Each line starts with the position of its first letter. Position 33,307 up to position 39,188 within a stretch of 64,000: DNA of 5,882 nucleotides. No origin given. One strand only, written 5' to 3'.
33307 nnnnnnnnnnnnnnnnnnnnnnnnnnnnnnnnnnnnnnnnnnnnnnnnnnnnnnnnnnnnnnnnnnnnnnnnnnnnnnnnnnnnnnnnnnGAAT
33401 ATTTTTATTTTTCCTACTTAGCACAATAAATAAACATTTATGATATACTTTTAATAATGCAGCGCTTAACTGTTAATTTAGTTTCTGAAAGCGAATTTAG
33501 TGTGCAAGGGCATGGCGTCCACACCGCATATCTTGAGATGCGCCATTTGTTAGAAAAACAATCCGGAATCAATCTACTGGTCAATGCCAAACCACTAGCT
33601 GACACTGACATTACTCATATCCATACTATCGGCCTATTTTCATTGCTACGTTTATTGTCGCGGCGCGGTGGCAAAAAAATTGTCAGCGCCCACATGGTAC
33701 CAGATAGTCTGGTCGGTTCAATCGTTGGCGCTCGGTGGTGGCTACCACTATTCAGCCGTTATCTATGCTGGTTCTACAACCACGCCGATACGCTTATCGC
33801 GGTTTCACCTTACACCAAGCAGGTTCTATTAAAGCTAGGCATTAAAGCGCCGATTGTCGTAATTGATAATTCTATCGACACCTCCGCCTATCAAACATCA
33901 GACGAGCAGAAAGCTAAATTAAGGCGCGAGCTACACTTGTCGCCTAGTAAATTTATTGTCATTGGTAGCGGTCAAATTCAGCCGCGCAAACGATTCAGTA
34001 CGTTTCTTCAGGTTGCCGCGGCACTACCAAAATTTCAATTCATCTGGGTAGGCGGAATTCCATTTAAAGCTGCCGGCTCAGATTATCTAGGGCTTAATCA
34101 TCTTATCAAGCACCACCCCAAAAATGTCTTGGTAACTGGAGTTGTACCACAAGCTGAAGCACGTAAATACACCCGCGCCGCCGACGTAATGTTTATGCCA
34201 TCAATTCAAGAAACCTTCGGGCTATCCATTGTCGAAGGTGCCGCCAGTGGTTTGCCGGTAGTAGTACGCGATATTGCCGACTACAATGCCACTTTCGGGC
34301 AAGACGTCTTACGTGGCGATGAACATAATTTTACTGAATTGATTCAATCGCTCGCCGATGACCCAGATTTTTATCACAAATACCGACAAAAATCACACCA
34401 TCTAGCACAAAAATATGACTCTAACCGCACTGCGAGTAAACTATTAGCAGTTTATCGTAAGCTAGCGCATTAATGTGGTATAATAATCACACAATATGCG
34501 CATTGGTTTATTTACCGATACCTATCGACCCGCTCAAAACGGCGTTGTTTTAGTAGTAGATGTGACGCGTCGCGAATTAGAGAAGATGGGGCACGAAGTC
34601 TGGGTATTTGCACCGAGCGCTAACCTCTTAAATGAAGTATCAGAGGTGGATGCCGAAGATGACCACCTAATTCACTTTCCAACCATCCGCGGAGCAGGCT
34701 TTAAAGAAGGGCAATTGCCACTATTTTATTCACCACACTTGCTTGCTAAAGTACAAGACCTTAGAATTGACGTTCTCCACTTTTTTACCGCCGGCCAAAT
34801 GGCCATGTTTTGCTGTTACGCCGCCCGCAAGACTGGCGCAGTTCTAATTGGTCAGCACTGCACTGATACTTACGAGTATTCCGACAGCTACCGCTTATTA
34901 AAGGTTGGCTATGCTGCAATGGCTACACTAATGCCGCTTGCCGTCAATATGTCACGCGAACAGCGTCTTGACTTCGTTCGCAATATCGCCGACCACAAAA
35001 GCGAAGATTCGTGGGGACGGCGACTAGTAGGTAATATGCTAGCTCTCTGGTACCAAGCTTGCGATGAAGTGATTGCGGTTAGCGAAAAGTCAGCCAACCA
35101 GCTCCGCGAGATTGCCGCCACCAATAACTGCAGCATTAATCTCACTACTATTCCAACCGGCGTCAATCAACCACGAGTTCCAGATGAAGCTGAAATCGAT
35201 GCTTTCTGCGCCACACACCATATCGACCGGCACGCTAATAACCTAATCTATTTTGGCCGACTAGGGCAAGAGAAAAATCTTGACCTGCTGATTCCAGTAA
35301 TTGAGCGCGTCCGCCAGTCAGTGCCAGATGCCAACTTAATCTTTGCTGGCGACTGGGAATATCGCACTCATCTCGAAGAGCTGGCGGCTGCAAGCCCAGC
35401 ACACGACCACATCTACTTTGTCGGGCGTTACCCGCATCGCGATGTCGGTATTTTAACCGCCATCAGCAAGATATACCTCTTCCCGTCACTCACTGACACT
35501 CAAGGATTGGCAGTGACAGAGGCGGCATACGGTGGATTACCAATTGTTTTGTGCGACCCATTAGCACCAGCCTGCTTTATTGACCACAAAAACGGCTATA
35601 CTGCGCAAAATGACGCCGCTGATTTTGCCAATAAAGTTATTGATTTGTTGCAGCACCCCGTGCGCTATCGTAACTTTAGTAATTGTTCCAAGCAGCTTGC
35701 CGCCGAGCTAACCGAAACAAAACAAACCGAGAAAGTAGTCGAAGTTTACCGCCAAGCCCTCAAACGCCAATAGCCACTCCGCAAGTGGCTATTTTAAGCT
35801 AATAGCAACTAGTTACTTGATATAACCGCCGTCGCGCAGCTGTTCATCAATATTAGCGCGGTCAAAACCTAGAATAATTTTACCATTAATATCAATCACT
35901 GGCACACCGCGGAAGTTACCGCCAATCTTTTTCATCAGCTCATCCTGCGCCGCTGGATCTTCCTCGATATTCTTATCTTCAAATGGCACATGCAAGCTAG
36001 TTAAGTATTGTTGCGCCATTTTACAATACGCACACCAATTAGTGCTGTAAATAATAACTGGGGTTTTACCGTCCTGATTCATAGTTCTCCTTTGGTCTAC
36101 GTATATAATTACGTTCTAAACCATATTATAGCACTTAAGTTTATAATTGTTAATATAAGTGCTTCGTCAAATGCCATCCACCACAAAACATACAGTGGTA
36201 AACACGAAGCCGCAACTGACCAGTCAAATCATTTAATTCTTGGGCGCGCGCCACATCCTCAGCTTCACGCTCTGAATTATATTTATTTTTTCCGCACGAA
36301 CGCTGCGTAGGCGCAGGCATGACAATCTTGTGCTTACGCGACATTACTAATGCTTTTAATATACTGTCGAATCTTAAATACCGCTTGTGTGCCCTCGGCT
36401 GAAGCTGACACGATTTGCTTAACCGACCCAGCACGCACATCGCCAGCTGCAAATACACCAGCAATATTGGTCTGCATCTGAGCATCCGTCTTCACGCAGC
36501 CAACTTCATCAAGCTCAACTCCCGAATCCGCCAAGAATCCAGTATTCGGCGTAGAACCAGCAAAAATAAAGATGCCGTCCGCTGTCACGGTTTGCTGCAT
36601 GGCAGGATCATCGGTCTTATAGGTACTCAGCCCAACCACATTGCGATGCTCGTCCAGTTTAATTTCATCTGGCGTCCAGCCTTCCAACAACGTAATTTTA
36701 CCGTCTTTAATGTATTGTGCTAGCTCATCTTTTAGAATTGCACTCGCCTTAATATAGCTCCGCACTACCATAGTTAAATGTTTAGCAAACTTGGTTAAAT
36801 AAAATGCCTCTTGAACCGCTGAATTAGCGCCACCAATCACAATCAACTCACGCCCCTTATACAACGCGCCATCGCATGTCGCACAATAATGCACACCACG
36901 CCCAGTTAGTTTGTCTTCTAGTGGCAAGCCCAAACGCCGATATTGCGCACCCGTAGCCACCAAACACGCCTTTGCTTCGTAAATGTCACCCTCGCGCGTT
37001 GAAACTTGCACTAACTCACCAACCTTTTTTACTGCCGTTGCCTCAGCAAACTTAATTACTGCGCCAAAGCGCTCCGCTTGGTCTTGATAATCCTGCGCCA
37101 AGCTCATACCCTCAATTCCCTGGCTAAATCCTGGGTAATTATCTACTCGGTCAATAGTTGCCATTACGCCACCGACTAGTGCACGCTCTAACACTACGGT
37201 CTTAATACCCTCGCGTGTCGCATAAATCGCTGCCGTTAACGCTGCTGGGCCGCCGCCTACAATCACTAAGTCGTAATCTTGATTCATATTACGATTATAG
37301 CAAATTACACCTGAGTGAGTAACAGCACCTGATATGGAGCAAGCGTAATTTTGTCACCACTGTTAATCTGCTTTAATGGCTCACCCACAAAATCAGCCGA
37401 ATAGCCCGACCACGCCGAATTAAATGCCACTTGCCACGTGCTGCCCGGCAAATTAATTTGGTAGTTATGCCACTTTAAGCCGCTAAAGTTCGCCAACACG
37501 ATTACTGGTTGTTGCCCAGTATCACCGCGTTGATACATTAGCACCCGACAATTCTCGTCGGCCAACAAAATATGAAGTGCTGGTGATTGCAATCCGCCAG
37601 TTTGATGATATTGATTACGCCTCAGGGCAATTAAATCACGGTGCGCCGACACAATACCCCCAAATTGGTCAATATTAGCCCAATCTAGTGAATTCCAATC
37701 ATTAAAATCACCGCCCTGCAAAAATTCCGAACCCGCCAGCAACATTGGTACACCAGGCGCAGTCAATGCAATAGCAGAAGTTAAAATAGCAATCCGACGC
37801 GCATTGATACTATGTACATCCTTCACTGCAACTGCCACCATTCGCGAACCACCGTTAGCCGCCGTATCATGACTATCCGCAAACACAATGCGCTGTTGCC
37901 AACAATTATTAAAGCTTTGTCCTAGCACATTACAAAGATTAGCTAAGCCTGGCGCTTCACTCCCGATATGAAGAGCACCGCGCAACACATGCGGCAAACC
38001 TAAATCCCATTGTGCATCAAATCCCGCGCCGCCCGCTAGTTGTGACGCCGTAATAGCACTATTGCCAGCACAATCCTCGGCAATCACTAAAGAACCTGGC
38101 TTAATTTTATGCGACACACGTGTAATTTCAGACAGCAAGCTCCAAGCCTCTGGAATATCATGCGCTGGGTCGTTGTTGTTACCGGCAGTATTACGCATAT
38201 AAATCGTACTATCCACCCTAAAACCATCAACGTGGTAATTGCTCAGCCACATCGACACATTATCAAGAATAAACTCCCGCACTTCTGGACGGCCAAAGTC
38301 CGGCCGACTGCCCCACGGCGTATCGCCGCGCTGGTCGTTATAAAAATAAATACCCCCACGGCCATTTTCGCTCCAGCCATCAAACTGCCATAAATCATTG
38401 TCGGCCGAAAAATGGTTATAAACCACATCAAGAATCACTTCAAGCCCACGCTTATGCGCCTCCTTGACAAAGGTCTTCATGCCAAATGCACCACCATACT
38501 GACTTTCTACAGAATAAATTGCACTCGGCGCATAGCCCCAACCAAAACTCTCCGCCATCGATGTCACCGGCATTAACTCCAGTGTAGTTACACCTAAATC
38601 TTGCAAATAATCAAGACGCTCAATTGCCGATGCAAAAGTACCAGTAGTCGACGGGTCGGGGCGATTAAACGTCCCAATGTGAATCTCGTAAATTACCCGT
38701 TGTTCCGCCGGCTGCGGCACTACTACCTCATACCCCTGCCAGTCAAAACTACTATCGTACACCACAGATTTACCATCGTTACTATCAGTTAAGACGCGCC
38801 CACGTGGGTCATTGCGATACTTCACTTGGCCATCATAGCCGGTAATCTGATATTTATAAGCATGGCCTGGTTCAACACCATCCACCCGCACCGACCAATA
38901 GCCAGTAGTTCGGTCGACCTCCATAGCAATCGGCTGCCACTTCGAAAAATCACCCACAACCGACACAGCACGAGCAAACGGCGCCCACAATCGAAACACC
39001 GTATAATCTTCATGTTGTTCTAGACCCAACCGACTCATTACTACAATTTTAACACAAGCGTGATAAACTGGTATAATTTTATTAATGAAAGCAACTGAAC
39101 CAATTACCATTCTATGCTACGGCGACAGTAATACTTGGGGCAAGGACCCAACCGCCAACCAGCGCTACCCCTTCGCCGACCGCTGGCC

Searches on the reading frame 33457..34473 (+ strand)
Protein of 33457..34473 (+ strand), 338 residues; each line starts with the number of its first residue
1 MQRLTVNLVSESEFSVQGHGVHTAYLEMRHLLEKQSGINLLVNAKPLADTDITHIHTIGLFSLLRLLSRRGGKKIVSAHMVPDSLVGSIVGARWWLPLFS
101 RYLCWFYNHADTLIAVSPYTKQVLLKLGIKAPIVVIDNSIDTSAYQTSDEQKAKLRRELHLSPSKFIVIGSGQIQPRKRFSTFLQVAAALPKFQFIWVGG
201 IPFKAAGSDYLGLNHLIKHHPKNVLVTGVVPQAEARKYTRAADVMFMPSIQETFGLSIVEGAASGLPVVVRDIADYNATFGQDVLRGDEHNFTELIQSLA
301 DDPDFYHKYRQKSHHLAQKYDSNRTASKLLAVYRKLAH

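Call 37: search_protein_families(library=ncbifam, proteins=[window:33457-34473:+], max_evalue=1e-8)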
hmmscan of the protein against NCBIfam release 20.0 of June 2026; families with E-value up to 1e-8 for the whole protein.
window:33457-34473:+ (338 aa): 12 families
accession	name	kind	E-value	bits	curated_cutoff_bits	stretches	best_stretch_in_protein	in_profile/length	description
NF053513.1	Gtran_IagA_BgsA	equivalog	4.7e-52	177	460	1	6-336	3-331/333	LTA glycolipid anchor biosynthesis glycosyltransferase, IagA/BgsA family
NF049987.1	DaglGlyslTfaseDgs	equivalog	1e-41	143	500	1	7-336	4-327/332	processive diacylglycerol alpha-glucosyltransferase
TIGR04047.1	MSMEG_0565_glyc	hypoth_equivalog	2.8e-24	85.9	259.85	1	108-334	137-372/373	MSMEG_0565 family glycosyltransferase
NF053787.1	GlcN_PG_synth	equivalog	1.8e-18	66.5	480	1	85-337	120-360/361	N-acetylglucosaminyl phosphatidylglycerol synthase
TIGR03449.1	mycothiol_MshA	equivalog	1.6e-16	60.2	462.5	1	110-336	165-403/406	D-inositol-3-phosphate glycosyltransferase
TIGR03999.1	thiol_BshA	equivalog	2.2e-15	56.5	273.7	1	98-337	133-374/375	N-acetyl-alpha-D-glucosaminyl L-malate synthase BshA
NF047684.1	TeichurnBiosyTuaC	equivalog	9.9e-15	54.3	550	1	109-337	164-390/391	teichuronic acid biosynthesis protein TuaC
TIGR04157.1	glyco_rSAM_CFB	subfamily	6.8e-14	51.7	400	1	106-272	166-331/406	TIGR04157 family glycosyltransferase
NF049988.1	MGlcDAGSynMgs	equivalog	3e-12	46.6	400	1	133-336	178-387/398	alpha-monoglucosyldiacylglycerol synthase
TIGR02149.1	glgA_Coryne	subfamily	5.1e-12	45.6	302.4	1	107-336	142-390/391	glycogen synthase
NF038295.1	EPS_HpsP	equivalog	6.4e-10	38.6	550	1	123-336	168-387/388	hormogonium polysaccharide biosynthesis glycosyltransferase HpsP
NF038229.1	Glyco4_Geo_Pelo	equivalog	7.2e-09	35.1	400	1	165-336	161-336/338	GPMC system family 4 glycosyltransferase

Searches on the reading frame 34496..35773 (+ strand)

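Call 37: search_protein_families(library=ncbifam, proteins=[window:34496-35773:+], max_evalue=1e-8)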
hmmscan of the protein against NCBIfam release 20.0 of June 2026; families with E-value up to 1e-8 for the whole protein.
window:34496-35773:+ (425 aa): 12 families
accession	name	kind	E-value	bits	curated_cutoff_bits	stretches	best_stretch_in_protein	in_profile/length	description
NF049988.1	MGlcDAGSynMgs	equivalog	1.1e-25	90.8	400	2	251-422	217-388/398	alpha-monoglucosyldiacylglycerol synthase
TIGR04047.1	MSMEG_0565_glyc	hypoth_equivalog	5.7e-17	61.9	259.85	1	186-419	136-372/373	MSMEG_0565 family glycosyltransferase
TIGR03999.1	thiol_BshA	equivalog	9.9e-16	57.6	273.7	1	187-422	143-374/375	N-acetyl-alpha-D-glucosaminyl L-malate synthase BshA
TIGR04157.1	glyco_rSAM_CFB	subfamily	7.5e-15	54.8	400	1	185-358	166-335/406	TIGR04157 family glycosyltransferase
NF038295.1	EPS_HpsP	equivalog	1.7e-13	50.3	550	1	206-420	168-386/388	hormogonium polysaccharide biosynthesis glycosyltransferase HpsP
NF053787.1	GlcN_PG_synth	equivalog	2.1e-11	43.3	480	1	172-392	127-331/361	N-acetylglucosaminyl phosphatidylglycerol synthase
NF047880.1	glyco_SdgA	exception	8.7e-11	41.1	800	1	199-413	276-482/488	serine-aspartate repeat adhesin O-glycosyltransferase SdgA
NF038229.1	Glyco4_Geo_Pelo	equivalog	2e-10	40.2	400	0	188-422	109-337/338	GPMC system family 4 glycosyltransferase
NF046085.1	XrtY_assoc_Gly1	equivalog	1.1e-09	37.6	400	1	191-422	163-385/387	XrtY-associated glycosyltransferase XYAG1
TIGR02918.1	TIGR02918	equivalog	1.4e-09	37.2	574.6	1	242-420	314-495/500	accessory Sec system glycosyltransferase GtfA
NF053513.1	Gtran_IagA_BgsA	equivalog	1.6e-09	37.2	460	0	178-422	95-332/333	LTA glycolipid anchor biosynthesis glycosyltransferase, IagA/BgsA family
TIGR04063.1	stp3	hypoth_equivalog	4.5e-09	35.7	442.05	1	185-332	154-298/397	TIGR04063 family PEP-CTERM/XrtA system glycosyltransferase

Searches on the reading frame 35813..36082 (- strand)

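Call 55: search_protein_families(library=pfam, proteins=[window:35813-36082:-], max_evalue=0.0001)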
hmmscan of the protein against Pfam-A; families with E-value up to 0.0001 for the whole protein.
window:35813-36082:- (89 aa): 1 family
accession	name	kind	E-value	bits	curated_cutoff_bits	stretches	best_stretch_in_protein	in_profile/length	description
PF00462.30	Glutaredoxin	-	9.7e-17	61.4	22.9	1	9-70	1-60/60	Glutaredoxin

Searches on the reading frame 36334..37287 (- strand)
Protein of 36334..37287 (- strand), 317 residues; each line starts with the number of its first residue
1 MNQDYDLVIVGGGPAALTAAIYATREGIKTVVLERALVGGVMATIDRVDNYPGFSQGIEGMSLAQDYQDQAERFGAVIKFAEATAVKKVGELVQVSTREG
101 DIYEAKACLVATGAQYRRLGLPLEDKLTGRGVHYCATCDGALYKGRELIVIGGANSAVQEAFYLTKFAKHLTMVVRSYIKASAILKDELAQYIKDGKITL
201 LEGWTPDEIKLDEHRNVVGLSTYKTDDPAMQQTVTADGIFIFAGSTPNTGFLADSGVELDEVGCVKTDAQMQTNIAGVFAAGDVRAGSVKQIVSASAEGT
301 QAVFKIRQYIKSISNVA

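Call 35: search_protein_families(library=ncbifam, proteins=[window:36334-37287:-], max_evalue=0.00001)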
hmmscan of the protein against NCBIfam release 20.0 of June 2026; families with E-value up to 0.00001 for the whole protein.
window:36334-37287:- (317 aa): 53 families (the best 25 are shown)
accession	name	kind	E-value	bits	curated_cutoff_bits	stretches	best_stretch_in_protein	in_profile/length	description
TIGR01292.1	TRX_reduct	equivalog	5e-90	301.3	343.45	1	5-310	1-300/300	thioredoxin-disulfide reductase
TIGR03143.1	AhpF_homolog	hypoth_equivalog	9.2e-71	239.1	687.65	1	1-314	1-312/555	putative alkyl hydroperoxide reductase F subunit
TIGR03140.1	AhpF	equivalog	7.8e-59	199.6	502.9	1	3-304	211-506/515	alkyl hydroperoxide reductase subunit F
NF007614.0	PRK10262.1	equivalog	4.9e-47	160.6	644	1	6-315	8-319/321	thioredoxin-disulfide reductase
TIGR04018.1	Bthiol_YpdA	hypoth_equivalog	2.6e-27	95.5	339.9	1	77-289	87-293/316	YpdA family putative bacillithiol disulfide reductase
TIGR02053.1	MerA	equivalog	2.7e-22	79.4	454.45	1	67-302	94-324/465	mercury(II) reductase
TIGR01350.1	lipoamide_DH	equivalog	9.3e-22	77.4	408.8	2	90-307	116-330/461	dihydrolipoyl dehydrogenase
NF009409.0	PRK12770.1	subfamily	1.6e-16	60.3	343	1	7-312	21-352/360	putative glutamate synthase subunit beta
NF004776.0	PRK06116.1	equivalog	2.1e-15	56.7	480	1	79-286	104-306/450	glutathione-disulfide reductase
NF041853.1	hythiocyan_redase_MerA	equivalog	1.7e-14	53.5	650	1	144-288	159-298/440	hypothiocyanous acid reductase MerA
TIGR01316.1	gltA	equivalog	1.9e-14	53.3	471.75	1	137-310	264-449/449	NADPH-dependent glutamate synthase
TIGR03315.1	Se_ygfK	equivalog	5.4e-14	50.6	835.3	1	6-306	539-835/1012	putative selenate reductase subunit YgfK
NF010311.1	PRK13748.1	subfamily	5.9e-14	51.8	600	1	104-303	231-421/560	mercury(II) reductase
NF004992.0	PRK06370.1-4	equivalog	2.2e-13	49.5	629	1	146-284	171-309/459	FAD-containing oxidoreductase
TIGR01424.1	gluta_reduc_2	equivalog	7.6e-13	47.8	606.05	1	65-285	94-303/446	glutathione-disulfide reductase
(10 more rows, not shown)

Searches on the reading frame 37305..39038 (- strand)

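Call 35: search_protein_families(library=ncbifam, proteins=[window:37305-39038:-], max_evalue=0.00001)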
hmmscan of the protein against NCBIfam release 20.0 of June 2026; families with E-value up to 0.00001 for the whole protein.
window:37305-39038:- (577 aa): 32 families (the best 25 are shown)
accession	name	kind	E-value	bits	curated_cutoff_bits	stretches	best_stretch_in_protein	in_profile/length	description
NF008967.0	PRK12313.1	equivalog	5.7e-82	276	577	1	9-548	36-590/633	1,4-alpha-glucan branching protein GlgB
NF003811.1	PRK05402.1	equivalog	1.8e-78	264.6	741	1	12-549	30-583/619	1,4-alpha-glucan branching protein GlgB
TIGR02402.1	trehalose_TreZ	equivalog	6.1e-72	242.7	538.8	1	14-354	2-314/545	malto-oligosyltrehalose trehalohydrolase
TIGR01515.1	branching_enzym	equivalog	5.9e-67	226.6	463.95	1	13-547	30-570/607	1,4-alpha-glucan branching enzyme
NF009221.0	PRK12568.1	equivalog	9.3e-59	199.2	1270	1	14-551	156-709/745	1,4-alpha-glucan branching enzyme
NF011294.0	PRK14706.1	equivalog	1e-54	185.9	1284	1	14-533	44-572/642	1,4-alpha-glucan branching enzyme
NF011293.0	PRK14705.1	equivalog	2.5e-49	167.8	2376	1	11-553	638-1190/1224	1,4-alpha-glucan branching enzyme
TIGR02104.1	pulA_typeI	equivalog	2.8e-38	131.4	504.5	2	3-276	11-319/605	type I pullulanase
TIGR02100.1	glgX_debranch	equivalog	1.4e-33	115.9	640.9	1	90-285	132-351/688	glycogen debranching protein GlgX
NF041321.1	Alpha-amyl_MalA_Halo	equivalog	4.4e-28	98.1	875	1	107-277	253-426/666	alpha-amylase MalA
TIGR02456.1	treS_nterm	equivalog_domain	1.4e-24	86.5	678.35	1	113-221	5-112/539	maltose alpha-D-glucosyltransferase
NF002983.0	PRK03705.1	equivalog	2.2e-24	85.5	901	1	89-284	127-344/658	glycogen debranching protein GlgX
TIGR02103.1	pullul_strch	subfamily_domain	9.7e-22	76.8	697.6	1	4-162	128-312/900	pullulanase-type alpha-1,6-glucosidase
NF041090.1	Cyc-maltodext_AglB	equivalog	1.9e-21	76.4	540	1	135-279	64-209/470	cyclomaltodextrinase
TIGR02403.1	trehalose_treC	equivalog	4.8e-21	75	799.05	1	112-244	3-134/544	alpha,alpha-phosphotrehalase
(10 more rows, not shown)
